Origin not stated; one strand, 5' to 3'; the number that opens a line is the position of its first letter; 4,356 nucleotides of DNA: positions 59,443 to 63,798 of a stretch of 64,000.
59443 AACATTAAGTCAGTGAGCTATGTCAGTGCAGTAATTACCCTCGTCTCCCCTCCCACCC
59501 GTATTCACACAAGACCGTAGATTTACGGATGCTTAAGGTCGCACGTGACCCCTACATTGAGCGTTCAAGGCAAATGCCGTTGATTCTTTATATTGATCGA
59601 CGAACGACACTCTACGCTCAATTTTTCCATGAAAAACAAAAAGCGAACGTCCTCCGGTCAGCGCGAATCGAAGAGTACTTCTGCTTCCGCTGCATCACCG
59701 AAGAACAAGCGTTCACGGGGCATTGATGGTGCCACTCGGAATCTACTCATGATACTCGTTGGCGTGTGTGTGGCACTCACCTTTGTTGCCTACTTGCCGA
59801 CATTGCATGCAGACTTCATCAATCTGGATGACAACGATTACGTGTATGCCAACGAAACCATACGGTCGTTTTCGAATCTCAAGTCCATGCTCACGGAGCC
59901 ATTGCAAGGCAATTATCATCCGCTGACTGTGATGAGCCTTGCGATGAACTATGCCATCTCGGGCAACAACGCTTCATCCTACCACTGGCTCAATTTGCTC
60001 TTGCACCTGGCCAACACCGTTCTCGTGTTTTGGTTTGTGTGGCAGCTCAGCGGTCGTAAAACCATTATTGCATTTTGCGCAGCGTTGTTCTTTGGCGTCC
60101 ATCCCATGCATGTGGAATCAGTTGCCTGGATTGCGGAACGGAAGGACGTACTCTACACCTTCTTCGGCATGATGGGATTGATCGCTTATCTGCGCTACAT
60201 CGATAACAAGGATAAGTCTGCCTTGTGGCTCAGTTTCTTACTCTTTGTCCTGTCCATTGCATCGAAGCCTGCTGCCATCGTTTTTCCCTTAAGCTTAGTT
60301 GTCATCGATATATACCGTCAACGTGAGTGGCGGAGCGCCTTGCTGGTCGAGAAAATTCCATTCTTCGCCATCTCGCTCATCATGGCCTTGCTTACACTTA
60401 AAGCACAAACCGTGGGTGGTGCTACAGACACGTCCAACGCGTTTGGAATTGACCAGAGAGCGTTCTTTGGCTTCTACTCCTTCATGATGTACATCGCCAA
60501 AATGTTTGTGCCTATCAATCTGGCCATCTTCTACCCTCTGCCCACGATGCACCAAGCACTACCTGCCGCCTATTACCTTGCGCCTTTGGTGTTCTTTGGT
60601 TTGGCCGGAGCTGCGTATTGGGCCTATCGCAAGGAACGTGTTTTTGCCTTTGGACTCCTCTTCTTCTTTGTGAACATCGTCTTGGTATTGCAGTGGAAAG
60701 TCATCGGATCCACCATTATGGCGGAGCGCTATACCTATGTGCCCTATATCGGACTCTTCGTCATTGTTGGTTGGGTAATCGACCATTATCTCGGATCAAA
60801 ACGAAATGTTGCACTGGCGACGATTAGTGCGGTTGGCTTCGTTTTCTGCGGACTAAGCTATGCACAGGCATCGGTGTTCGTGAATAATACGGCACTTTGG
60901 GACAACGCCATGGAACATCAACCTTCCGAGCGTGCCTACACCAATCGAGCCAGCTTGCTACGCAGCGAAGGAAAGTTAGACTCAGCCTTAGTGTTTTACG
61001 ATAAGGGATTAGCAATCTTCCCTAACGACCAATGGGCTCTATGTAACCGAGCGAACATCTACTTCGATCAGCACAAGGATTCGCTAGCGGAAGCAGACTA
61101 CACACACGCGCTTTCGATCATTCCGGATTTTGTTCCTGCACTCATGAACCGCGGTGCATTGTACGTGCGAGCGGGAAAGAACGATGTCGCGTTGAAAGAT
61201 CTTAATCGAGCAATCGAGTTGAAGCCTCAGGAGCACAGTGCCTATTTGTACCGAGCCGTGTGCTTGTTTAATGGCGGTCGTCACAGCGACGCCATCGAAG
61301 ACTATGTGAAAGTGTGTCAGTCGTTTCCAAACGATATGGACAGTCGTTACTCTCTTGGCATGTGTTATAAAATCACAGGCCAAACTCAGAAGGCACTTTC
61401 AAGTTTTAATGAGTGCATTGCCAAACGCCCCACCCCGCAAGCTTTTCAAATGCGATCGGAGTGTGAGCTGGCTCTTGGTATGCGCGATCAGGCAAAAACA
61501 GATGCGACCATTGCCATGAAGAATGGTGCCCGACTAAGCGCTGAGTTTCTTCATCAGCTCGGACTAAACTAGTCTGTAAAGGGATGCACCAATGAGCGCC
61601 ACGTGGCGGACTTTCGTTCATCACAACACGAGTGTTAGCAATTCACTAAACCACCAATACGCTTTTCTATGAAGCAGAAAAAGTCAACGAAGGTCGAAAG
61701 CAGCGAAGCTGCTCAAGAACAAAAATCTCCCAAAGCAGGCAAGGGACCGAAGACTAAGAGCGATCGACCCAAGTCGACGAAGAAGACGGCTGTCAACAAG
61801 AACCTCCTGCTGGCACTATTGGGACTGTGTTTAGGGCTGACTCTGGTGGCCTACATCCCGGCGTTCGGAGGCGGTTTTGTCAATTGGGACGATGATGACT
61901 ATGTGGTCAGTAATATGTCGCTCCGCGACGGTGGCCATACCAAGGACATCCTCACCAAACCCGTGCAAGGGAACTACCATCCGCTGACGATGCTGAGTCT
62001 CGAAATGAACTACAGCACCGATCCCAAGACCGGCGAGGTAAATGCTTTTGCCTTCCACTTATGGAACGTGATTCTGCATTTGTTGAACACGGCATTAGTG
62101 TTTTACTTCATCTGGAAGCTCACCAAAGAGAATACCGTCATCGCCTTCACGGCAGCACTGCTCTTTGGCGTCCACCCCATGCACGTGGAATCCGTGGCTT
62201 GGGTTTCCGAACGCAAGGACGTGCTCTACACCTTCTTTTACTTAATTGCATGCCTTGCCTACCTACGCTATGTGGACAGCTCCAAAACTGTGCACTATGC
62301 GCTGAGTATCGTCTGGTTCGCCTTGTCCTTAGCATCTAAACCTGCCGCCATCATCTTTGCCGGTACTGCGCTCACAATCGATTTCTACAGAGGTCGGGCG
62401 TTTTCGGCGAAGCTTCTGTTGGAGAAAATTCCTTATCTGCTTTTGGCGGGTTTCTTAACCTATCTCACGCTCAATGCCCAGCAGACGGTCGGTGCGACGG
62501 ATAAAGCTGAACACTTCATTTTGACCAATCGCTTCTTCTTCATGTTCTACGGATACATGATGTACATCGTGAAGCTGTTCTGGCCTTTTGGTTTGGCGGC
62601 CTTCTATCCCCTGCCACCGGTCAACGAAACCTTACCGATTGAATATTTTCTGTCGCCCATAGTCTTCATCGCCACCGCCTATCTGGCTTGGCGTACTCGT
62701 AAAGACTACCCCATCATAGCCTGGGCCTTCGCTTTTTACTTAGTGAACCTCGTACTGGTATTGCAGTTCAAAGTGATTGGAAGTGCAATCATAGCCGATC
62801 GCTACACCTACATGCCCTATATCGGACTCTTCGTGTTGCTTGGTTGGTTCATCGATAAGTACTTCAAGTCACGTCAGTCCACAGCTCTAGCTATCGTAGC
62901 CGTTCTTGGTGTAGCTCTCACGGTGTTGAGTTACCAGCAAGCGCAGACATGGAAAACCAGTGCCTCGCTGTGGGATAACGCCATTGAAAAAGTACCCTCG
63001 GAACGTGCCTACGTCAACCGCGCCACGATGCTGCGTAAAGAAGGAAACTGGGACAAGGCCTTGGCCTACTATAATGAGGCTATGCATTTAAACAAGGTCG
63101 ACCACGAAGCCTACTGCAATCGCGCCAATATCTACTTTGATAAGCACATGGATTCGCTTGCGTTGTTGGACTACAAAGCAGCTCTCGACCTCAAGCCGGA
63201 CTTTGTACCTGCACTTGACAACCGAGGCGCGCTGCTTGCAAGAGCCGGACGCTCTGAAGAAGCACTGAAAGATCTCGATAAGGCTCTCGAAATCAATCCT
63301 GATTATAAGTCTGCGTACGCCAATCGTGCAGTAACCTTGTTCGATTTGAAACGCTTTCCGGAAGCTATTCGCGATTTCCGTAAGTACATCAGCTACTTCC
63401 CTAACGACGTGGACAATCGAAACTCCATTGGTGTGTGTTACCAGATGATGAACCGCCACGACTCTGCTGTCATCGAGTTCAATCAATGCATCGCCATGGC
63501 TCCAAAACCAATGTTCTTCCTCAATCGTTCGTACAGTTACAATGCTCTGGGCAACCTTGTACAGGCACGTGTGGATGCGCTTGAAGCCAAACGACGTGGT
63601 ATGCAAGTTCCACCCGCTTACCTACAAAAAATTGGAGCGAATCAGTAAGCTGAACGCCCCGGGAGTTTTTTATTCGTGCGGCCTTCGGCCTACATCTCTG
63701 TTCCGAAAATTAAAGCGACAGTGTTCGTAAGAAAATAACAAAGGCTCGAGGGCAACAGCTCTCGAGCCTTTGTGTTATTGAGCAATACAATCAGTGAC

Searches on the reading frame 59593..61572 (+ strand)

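Call 51: search_protein_families(library=pfam, proteins=[window:59593-61572:+], max_evalue=0.00001)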
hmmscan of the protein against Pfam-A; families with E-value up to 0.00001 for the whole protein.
window:59593-61572:+ (659 aa): 11 families
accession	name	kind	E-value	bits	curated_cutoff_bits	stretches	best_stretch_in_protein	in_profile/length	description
PF00515.34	TPR_1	-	1.5e-31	107.3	27.8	0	447-479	2-34/34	Tetratricopeptide repeat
PF07719.23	TPR_2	-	5.6e-26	88.9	27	0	516-546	3-33/34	Tetratricopeptide repeat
PF13181.12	TPR_8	-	2.5e-18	65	25.7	0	515-546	2-33/34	Tetratricopeptide repeat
PF13431.12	TPR_17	-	4.6e-18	64.4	24.4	0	571-602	2-33/34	Tetratricopeptide repeat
PF13414.12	TPR_11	-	2e-15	56.6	26.8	0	455-493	3-41/42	TPR repeat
PF13428.12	TPR_14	-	1.8e-13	50.1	23.5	0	447-488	2-43/44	Tetratricopeptide repeat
PF13432.12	TPR_16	-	1.1e-12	48.6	32.7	1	521-580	4-63/65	Tetratricopeptide repeat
PF13424.12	TPR_12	-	2.2e-12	47.4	30.1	0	447-509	4-74/77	Tetratricopeptide repeat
PF13174.12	TPR_6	-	3.2e-11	43.5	26.3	0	550-580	2-32/33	Tetratricopeptide repeat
PF13371.12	TPR_9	-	2.3e-10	40.8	35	0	488-555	3-70/73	Tetratricopeptide repeat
PF14559.12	TPR_19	-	2.6e-10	40.9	25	0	457-500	2-45/68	Tetratricopeptide repeat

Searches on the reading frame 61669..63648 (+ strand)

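Call 51: search_protein_families(library=pfam, proteins=[window:61669-63648:+], max_evalue=0.00001)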
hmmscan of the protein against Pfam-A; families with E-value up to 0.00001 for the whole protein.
window:61669-63648:+ (659 aa): 13 families
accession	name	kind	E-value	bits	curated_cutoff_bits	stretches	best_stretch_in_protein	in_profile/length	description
PF00515.34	TPR_1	-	2.8e-30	103.3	27.8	1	518-546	6-34/34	Tetratricopeptide repeat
PF07719.23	TPR_2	-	1.3e-26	90.9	27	1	515-546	3-34/34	Tetratricopeptide repeat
PF13431.12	TPR_17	-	8.4e-19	66.7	24.4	0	537-567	3-33/34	Tetratricopeptide repeat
PF13181.12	TPR_8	-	1.8e-18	65.5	25.7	0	515-546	3-34/34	Tetratricopeptide repeat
PF13414.12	TPR_11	-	1.2e-17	63.7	26.8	0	525-559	6-40/42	TPR repeat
PF13424.12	TPR_12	-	7.3e-17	61.8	30.1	0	516-574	6-72/77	Tetratricopeptide repeat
PF13371.12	TPR_9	-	1.2e-12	48.1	35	0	488-551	4-67/73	Tetratricopeptide repeat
PF13432.12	TPR_16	-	9.4e-12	45.6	32.7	1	522-575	6-59/65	Tetratricopeptide repeat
PF13428.12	TPR_14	-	1.3e-10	41.3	23.5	0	515-554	3-42/44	Tetratricopeptide repeat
PF14559.12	TPR_19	-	2.6e-10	40.9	25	0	524-567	2-45/68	Tetratricopeptide repeat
PF13174.12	TPR_6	-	4.3e-09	36.9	26.3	0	553-579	6-32/33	Tetratricopeptide repeat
PF13374.12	TPR_10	-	4.8e-07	30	27.5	0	515-542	4-31/42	Tetratricopeptide repeat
PF13231.12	PMT_2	-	6.4e-07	30.2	26.1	1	135-264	26-152/160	Dolichyl-phosphate-mannose-protein mannosyltransferase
